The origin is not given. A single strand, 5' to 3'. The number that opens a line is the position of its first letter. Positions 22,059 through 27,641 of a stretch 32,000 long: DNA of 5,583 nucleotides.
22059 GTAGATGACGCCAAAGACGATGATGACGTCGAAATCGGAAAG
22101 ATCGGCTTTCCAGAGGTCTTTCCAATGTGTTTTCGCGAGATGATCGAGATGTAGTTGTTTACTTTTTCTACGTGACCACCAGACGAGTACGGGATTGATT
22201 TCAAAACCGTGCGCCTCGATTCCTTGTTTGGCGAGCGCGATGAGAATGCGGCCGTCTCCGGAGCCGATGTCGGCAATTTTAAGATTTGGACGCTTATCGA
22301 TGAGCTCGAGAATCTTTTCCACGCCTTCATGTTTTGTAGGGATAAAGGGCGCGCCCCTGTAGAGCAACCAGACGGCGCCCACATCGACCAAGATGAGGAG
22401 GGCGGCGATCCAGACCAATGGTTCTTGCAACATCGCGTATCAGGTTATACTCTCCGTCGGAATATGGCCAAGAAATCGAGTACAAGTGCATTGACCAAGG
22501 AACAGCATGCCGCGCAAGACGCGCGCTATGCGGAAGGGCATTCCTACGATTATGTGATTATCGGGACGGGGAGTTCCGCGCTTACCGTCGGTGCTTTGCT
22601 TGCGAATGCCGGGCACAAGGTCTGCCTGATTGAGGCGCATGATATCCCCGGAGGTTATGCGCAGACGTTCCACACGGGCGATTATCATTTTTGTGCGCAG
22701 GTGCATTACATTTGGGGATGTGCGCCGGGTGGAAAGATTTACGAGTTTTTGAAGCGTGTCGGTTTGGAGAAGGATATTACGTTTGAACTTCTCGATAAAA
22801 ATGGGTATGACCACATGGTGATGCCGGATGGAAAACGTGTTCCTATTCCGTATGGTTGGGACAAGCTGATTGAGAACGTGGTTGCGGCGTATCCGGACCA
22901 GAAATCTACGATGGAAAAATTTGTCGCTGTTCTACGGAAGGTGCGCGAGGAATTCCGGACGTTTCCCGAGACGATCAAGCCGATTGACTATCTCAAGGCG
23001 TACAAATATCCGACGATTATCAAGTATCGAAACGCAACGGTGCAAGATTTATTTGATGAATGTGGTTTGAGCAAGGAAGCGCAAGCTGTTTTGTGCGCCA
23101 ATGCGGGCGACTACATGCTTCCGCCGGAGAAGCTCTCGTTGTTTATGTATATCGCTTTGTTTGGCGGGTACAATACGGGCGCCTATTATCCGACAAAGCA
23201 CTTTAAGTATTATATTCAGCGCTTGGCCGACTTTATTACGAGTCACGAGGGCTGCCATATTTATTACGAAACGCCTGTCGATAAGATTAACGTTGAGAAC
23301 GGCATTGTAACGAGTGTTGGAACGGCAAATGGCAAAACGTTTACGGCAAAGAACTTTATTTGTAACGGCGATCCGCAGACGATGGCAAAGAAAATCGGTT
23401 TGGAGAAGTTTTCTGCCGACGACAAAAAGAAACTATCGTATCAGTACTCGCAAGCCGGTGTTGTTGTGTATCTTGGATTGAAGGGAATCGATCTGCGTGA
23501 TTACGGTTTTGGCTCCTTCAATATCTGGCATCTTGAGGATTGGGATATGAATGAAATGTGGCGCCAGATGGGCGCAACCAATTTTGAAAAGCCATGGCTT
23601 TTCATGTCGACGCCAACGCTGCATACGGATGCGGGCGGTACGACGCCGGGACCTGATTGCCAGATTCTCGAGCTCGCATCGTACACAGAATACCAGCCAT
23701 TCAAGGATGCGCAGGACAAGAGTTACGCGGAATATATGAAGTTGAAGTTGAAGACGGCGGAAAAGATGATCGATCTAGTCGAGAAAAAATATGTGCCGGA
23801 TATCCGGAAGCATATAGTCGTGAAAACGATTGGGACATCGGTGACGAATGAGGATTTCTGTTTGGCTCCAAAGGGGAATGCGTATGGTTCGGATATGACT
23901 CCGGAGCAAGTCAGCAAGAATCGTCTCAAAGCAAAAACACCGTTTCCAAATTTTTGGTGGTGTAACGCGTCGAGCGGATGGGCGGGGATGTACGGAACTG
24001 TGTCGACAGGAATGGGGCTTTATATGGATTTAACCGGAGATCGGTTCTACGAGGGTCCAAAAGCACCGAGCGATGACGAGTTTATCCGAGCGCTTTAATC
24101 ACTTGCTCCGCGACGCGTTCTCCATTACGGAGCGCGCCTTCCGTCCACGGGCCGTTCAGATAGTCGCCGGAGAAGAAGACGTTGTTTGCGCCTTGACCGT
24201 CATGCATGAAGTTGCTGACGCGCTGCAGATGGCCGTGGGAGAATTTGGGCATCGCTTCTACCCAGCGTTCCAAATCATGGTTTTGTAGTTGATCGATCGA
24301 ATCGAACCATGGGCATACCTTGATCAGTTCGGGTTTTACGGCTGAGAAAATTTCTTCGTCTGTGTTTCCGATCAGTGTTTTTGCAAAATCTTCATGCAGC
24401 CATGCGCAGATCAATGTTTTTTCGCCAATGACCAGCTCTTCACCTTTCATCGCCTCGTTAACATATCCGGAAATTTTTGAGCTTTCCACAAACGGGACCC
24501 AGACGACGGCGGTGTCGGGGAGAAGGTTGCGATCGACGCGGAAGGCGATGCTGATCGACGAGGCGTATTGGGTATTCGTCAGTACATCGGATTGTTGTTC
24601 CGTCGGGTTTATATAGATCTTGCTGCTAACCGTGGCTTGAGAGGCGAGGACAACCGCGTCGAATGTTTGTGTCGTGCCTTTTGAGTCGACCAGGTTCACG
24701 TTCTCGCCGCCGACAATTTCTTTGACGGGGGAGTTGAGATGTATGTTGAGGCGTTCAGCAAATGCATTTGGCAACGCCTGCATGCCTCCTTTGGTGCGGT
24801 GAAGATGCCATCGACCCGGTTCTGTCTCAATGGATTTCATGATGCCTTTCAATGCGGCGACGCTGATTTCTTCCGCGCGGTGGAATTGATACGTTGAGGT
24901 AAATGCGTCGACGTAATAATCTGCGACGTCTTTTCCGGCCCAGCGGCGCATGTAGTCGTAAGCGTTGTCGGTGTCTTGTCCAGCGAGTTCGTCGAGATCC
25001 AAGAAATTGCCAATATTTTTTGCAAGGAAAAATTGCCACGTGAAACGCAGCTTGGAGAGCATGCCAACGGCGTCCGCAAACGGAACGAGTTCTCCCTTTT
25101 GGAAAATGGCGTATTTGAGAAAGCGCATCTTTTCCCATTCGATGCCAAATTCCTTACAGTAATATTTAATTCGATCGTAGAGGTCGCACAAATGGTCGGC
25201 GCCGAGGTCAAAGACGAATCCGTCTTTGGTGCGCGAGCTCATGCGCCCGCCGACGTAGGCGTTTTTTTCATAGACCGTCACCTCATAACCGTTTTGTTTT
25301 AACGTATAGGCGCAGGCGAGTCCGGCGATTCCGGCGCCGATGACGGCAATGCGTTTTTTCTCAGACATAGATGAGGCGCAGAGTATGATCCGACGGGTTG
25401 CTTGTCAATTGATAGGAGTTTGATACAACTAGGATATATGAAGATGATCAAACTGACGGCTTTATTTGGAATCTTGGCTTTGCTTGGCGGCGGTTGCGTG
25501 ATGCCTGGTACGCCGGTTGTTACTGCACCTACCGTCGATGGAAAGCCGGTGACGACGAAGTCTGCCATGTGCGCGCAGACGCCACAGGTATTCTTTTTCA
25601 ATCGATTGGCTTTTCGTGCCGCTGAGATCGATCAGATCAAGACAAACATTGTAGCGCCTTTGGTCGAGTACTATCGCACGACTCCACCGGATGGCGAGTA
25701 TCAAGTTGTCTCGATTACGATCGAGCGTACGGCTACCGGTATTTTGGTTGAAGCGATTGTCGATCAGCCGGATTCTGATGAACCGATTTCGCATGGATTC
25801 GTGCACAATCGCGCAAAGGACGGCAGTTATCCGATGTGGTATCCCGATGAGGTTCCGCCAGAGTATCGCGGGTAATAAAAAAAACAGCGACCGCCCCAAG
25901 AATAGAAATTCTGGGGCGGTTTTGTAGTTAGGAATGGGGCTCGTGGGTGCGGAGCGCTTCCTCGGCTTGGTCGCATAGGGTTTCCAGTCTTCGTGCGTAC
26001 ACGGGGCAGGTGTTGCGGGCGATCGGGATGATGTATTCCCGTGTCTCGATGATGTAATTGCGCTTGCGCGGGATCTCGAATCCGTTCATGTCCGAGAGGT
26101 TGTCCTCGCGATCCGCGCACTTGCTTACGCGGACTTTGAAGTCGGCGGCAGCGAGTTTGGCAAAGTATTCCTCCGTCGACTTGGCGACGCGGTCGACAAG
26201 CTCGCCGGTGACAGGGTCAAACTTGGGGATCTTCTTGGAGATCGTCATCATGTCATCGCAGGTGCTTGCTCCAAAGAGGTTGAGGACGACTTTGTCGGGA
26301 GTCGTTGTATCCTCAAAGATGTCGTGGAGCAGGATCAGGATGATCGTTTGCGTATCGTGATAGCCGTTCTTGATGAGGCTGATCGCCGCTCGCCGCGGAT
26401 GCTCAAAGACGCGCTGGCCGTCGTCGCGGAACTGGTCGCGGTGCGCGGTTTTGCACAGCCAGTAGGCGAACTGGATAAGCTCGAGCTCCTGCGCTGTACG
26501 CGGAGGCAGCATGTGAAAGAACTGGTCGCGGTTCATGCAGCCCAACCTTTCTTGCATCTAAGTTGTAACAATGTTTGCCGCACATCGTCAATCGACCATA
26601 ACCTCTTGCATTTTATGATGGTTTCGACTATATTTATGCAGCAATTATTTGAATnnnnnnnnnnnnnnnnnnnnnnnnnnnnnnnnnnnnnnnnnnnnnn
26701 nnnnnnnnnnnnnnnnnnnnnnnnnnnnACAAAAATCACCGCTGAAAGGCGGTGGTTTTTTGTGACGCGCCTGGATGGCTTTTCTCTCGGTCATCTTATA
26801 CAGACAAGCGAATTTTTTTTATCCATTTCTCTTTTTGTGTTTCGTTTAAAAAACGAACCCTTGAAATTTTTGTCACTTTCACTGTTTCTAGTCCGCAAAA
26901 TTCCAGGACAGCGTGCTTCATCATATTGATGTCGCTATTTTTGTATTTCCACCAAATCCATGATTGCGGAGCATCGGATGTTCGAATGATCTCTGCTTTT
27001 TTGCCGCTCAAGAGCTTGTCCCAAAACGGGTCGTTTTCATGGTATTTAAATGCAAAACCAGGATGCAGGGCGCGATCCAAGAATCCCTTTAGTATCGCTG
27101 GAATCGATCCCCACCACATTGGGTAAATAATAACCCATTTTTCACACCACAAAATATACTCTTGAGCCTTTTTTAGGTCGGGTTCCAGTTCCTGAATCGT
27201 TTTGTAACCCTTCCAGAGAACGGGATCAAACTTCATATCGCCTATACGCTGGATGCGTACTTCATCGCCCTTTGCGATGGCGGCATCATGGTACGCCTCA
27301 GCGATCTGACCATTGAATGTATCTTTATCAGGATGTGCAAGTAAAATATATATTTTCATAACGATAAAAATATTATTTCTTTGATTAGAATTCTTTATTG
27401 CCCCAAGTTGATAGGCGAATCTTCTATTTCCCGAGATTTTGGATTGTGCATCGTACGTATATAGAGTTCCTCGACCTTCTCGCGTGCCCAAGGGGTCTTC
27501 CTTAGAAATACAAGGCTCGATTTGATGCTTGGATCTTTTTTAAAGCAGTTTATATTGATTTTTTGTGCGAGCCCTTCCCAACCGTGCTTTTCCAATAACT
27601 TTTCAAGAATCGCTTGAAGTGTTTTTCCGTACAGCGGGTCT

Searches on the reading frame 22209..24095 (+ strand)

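Call 90: search_protein_families(library=pfam, proteins=[window:22209-24095:+], max_evalue=0.001)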
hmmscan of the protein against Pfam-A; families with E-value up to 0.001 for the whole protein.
window:22209-24095:+ (629 aa): 4 families
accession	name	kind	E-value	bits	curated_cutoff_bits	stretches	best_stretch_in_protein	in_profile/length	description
PF13450.12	NAD_binding_8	-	1.2e-11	45.2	21.9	1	117-183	1-67/68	NAD(P)-binding Rossmann-like domain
PF01593.30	Amino_oxidase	-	1.8e-11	44.4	19.8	1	126-422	5-289/443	Flavin containing amine oxidoreductase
PF01266.30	DAO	-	1.3e-09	38.6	27.9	1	114-384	1-199/353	FAD dependent oxidoreductase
PF01946.23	Thi4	-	0.00041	20.1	26.2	1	112-150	17-56/235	Thi4 family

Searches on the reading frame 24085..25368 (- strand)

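Call 90: search_protein_families(library=pfam, proteins=[window:24085-25368:-], max_evalue=0.001)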
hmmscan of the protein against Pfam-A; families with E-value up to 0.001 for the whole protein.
window:24085-25368:- (428 aa): 12 families
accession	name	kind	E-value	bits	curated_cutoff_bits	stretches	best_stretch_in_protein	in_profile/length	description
PF01593.30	Amino_oxidase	-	5.4e-45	154.9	19.8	1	14-424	1-443/443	Flavin containing amine oxidoreductase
PF13450.12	NAD_binding_8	-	1.3e-18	67.4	21.9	1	9-73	1-67/68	NAD(P)-binding Rossmann-like domain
PF01266.30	DAO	-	6.6e-14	52.6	27.9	1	6-355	1-300/353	FAD dependent oxidoreductase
PF07992.20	Pyr_redox_2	-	3.3e-09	37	26.1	1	6-43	2-40/291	Pyridine nucleotide-disulphide oxidoreductase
PF00890.30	FAD_binding_2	-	1.9e-07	31.1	20.4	1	7-42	2-37/414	FAD binding domain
PF03486.20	HI0933_like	-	5.3e-06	26.5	50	1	6-42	2-38/244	HI0933-like protein Rossmann domain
PF12831.13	FAD_oxidored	-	6.2e-06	26.2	27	1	7-46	2-41/416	FAD dependent oxidoreductase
PF00070.33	Pyr_redox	-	2.4e-05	25.2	22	1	6-39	1-34/82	Pyridine nucleotide-disulphide oxidoreductase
PF13738.12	Pyr_redox_3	-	9.2e-05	22.3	30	0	9-39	2-33/305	Pyridine nucleotide-disulphide oxidoreductase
PF01946.23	Thi4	-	0.00045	19.9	26.2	1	7-43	20-57/235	Thi4 family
PF00743.25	FMO-like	-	0.00068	18.6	22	0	4-48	1-47/532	Flavin-binding monooxygenase-like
PF01134.28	GIDA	-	0.00081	19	22.1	1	7-37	2-32/391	Glucose inhibited division protein A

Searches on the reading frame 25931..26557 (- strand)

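Call 90: search_protein_families(library=pfam, proteins=[window:25931-26557:-], max_evalue=0.001)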
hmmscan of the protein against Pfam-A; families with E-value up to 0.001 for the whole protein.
window:25931-26557:- (209 aa): 1 family
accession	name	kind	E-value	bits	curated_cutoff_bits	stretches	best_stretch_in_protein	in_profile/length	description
PF13328.12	HD_4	-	7.9e-07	29.4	27.2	1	31-172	1-142/156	HD domain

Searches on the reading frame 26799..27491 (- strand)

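Call 90: search_protein_families(library=pfam, proteins=[window:26799-27491:-], max_evalue=0.001)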
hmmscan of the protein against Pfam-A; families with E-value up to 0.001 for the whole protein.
window:26799-27491:- (231 aa): 2 families
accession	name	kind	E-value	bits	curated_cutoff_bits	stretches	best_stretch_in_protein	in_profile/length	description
PF02525.22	Flavodoxin_2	-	2.5e-37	129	27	1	45-218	1-182/198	Flavodoxin-like fold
PF03358.20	FMN_red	-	3.8e-12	46.5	24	1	45-142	1-97/152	NADPH-dependent FMN reductase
